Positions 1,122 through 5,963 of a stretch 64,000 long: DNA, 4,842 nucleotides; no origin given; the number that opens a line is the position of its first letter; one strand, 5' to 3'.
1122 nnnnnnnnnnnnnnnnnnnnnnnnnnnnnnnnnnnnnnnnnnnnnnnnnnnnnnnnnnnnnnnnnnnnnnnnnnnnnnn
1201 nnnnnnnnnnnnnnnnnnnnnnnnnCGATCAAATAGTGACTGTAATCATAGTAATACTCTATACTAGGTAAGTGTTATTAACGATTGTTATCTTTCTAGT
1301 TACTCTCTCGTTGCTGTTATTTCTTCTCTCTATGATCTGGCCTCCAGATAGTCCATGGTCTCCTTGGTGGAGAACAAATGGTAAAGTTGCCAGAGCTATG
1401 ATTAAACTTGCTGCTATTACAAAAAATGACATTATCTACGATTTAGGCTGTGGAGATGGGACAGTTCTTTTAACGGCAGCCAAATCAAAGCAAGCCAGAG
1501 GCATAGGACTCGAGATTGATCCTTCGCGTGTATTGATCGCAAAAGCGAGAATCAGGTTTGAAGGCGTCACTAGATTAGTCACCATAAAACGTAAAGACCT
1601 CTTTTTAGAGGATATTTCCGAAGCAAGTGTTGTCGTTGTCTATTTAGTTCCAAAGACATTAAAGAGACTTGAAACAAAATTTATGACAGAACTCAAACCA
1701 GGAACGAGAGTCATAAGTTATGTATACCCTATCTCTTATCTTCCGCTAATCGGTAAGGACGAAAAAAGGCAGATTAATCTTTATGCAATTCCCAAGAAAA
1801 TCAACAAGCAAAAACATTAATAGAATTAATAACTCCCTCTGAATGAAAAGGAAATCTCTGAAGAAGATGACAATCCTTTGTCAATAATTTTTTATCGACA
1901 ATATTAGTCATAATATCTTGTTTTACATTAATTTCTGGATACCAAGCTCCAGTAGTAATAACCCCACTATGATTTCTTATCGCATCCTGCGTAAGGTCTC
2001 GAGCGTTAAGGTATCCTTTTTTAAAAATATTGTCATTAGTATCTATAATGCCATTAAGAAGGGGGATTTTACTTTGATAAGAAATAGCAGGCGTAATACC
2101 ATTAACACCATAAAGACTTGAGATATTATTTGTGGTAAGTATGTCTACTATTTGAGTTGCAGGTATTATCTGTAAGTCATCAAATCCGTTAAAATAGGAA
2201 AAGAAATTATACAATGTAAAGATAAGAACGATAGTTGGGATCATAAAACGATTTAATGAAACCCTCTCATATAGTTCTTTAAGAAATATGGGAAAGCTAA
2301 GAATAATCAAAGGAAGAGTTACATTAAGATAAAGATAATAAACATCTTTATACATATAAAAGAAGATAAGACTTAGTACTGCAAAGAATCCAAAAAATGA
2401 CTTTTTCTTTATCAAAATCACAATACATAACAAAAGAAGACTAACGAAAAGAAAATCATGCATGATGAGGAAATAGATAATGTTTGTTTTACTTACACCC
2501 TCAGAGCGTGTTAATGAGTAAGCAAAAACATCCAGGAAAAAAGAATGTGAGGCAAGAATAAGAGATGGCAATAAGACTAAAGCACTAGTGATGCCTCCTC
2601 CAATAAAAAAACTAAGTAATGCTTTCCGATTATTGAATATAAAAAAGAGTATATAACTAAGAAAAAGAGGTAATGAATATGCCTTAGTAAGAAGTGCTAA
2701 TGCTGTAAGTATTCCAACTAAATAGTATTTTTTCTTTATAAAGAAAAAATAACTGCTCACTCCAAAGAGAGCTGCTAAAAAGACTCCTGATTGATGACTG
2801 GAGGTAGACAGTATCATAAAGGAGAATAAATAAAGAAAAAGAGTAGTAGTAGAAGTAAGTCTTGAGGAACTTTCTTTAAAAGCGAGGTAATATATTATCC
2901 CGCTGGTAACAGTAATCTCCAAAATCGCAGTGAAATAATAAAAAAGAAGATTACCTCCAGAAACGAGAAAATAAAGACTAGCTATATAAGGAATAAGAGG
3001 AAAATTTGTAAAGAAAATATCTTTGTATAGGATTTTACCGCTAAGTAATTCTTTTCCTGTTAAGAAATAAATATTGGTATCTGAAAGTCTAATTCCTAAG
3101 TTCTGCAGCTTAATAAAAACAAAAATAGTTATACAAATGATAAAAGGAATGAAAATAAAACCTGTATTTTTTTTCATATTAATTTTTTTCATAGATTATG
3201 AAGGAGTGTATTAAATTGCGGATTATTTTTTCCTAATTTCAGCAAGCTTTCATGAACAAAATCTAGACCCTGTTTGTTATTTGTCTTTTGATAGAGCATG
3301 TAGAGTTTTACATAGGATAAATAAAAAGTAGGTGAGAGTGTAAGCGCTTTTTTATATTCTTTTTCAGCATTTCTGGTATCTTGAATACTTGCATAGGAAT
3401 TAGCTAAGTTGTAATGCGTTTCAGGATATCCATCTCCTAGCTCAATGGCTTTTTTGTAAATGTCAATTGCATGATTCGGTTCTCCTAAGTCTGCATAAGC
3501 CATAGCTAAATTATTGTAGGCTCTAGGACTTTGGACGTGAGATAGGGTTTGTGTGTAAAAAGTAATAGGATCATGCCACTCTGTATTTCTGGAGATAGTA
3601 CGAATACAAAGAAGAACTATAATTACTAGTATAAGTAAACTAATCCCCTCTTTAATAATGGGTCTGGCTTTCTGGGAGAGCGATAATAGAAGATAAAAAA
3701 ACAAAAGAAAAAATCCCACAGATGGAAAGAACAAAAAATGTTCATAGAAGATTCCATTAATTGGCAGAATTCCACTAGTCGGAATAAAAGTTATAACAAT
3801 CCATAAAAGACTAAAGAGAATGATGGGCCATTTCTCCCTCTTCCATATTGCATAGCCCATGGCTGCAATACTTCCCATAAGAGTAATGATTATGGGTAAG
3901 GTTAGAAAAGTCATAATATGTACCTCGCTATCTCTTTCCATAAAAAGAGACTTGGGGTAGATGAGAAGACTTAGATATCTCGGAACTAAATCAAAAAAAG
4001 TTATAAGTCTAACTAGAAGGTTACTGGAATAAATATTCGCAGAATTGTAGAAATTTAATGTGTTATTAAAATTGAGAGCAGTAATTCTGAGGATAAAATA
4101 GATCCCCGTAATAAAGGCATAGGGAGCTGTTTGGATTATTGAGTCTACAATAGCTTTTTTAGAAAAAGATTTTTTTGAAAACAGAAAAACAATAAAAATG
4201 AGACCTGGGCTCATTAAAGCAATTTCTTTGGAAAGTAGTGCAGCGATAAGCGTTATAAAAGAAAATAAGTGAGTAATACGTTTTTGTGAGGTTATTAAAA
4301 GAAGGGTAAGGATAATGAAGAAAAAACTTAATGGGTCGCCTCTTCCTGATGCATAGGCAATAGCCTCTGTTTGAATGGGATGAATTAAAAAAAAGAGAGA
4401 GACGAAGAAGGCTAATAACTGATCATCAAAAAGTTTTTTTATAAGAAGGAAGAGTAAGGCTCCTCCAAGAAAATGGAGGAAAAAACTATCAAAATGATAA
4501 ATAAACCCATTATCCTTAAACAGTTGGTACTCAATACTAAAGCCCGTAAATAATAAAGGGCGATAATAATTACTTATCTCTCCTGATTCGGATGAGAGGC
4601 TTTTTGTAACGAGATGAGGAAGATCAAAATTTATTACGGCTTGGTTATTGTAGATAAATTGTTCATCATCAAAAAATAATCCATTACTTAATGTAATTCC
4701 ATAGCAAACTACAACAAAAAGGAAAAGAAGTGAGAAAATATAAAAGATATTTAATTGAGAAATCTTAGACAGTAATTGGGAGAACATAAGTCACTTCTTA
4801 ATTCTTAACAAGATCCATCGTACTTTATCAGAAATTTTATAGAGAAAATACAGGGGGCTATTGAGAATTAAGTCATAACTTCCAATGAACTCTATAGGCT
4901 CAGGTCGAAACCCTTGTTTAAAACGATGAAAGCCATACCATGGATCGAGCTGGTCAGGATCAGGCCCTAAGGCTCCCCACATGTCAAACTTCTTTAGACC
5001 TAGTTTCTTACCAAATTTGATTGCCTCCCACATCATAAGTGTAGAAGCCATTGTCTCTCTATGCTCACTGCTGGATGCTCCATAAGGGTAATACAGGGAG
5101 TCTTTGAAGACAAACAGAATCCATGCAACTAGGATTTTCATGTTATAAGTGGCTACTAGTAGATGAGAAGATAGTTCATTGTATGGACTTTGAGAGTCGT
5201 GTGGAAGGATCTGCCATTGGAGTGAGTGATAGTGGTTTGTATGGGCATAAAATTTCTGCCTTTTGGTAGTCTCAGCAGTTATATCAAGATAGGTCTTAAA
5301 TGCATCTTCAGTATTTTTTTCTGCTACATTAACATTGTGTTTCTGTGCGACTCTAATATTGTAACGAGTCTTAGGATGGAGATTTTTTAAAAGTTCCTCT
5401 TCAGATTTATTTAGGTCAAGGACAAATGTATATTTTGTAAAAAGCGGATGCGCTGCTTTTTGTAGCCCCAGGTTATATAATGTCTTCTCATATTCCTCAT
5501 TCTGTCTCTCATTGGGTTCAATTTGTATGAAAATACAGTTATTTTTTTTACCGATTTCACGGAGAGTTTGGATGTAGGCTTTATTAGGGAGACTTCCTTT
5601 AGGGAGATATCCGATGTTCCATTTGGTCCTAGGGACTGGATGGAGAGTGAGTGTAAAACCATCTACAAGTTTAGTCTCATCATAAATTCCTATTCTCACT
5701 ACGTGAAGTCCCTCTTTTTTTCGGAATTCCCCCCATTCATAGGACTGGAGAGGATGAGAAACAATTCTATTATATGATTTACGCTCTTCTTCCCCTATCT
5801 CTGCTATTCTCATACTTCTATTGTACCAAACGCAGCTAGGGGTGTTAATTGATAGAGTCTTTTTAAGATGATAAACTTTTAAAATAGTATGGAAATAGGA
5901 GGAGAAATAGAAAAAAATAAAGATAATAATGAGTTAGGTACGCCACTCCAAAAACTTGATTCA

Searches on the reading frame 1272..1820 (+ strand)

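Call 9: search_protein_families(library=pfam, proteins=[window:1272-1820:+], max_evalue=0.001)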
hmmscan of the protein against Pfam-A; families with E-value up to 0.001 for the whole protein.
window:1272-1820:+ (182 aa): 7 families
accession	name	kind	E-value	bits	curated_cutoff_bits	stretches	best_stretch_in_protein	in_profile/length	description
PF06325.19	PrmA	-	4.4e-06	26.9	22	1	50-148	160-257/296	Ribosomal protein L11 methyltransferase (PrmA)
PF13649.12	Methyltransf_25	-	1.1e-05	26.5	27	1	55-125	1-70/97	Methyltransferase domain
PF13847.12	Methyltransf_31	-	2.8e-05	24.3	27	1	50-109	2-62/145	Methyltransferase domain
PF08123.19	DOT1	-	4.7e-05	23.5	23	1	41-149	32-156/205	Histone methylation protein DOT1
PF08242.18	Methyltransf_12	-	0.00016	22.7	30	1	57-126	2-74/98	Methyltransferase domain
PF07021.18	MetW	-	0.00036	20.7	21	1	49-88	11-50/193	Methionine biosynthesis protein MetW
PF01170.24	UPF0020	-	0.00068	19.8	22.3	0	38-76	15-53/197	RMKL-like, methyltransferase domain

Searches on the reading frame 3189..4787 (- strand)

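Call 9: search_protein_families(library=pfam, proteins=[window:3189-4787:-], max_evalue=0.001)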
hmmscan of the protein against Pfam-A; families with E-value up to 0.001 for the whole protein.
window:3189-4787:- (532 aa): 9 families
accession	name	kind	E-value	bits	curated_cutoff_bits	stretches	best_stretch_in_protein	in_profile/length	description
PF00515.34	TPR_1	-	1e-15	57.2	27.8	2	421-450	1-30/34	Tetratricopeptide repeat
PF13181.12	TPR_8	-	5.9e-14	51.4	25.7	2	422-450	2-30/34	Tetratricopeptide repeat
PF07719.23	TPR_2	-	1.3e-12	47.2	27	2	421-450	1-30/34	Tetratricopeptide repeat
PF13424.12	TPR_12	-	3e-07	31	30.1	0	417-450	41-74/77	Tetratricopeptide repeat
PF13176.12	TPR_7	-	1.5e-06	28.3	27.9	0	423-450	1-28/36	Tetratricopeptide repeat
PF13414.12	TPR_11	-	2.1e-06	27.7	26.8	1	430-466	3-39/42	TPR repeat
PF13428.12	TPR_14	-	2.2e-06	28.2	23.5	1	421-463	1-43/44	Tetratricopeptide repeat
PF13374.12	TPR_10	-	2.3e-06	27.9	27.5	1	423-450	4-31/42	Tetratricopeptide repeat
PF13431.12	TPR_17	-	0.00018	21.9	24.4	0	444-474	2-32/34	Tetratricopeptide repeat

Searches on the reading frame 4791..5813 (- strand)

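Call 9: search_protein_families(library=pfam, proteins=[window:4791-5813:-], max_evalue=0.001)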
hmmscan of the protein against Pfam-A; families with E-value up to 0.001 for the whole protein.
window:4791-5813:- (340 aa): 2 families
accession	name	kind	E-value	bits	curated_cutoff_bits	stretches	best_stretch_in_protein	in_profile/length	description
PF02388.22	FemAB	-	9.8e-34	117.3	24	3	222-328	301-404/406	FemAB family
PF13480.13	Acetyltransf_6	-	8.3e-07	29.7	22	1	148-280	2-136/143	Acetyltransferase (GNAT) domain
